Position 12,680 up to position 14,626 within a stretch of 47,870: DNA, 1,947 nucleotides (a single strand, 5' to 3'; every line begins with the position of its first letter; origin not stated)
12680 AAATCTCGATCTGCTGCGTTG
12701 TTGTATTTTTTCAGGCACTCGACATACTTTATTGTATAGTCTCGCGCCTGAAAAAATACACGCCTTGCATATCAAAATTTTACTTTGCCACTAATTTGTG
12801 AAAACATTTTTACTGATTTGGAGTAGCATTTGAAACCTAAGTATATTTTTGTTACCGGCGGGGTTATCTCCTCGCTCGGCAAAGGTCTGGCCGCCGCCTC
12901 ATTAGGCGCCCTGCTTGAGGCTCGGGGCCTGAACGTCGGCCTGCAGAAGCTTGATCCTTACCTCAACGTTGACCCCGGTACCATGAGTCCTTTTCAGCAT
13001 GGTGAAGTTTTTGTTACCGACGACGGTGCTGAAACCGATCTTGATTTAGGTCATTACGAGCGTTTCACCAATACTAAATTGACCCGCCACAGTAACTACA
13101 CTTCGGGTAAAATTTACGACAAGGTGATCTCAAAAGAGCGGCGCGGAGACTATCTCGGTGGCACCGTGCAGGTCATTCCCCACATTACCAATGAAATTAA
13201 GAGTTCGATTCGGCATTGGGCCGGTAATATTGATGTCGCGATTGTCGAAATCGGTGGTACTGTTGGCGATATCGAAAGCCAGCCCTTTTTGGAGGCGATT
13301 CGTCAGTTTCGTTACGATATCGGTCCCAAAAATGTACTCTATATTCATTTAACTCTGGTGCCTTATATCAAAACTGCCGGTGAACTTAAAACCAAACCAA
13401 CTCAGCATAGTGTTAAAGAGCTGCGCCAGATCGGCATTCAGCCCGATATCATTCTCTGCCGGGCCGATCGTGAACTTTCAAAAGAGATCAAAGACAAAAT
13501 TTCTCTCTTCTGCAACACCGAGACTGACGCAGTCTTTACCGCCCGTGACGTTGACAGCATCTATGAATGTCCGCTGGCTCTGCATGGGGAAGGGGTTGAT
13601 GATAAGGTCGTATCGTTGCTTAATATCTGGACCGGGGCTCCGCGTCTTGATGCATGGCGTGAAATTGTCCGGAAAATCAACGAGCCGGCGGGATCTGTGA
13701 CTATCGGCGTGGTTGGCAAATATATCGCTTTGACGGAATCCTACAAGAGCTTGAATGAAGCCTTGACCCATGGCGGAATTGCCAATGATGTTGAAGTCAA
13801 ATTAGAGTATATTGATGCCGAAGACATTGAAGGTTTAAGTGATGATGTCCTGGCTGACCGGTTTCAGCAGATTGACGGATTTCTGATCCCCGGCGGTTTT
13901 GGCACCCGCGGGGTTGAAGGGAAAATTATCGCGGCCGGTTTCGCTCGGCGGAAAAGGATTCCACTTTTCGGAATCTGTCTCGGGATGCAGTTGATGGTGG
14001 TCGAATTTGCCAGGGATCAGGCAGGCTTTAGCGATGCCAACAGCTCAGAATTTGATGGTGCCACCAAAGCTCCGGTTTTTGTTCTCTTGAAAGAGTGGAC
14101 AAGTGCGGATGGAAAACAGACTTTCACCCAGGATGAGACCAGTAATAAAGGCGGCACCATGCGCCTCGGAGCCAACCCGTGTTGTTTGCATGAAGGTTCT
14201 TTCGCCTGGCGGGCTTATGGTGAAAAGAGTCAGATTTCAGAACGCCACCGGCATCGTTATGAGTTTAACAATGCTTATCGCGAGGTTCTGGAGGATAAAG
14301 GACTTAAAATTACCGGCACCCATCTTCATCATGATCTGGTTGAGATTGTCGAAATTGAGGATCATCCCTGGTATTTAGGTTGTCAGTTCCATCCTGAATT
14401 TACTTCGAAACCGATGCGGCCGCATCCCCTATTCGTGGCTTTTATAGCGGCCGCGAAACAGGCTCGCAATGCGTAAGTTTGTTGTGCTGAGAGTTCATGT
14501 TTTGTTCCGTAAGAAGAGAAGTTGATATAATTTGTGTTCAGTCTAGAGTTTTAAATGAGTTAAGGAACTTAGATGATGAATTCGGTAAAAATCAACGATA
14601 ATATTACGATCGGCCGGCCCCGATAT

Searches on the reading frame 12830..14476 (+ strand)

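Call 76: search_protein_families(library=pfam, proteins=[window:12830-14476:+], max_evalue=0.00001)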
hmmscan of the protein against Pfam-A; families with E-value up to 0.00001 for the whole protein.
window:12830-14476:+ (548 aa): 3 families
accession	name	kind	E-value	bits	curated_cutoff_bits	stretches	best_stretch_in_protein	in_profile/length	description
PF06418.20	CTP_synth_N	-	4.2e-127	423.5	26.1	1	4-266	1-265/265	CTP synthase N-terminus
PF00117.34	GATase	-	1e-37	130.1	22.8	1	301-540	2-189/190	Glutamine amidotransferase class-I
PF07722.19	Peptidase_C26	-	7e-08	32.9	20.5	0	373-392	102-121/219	Peptidase C26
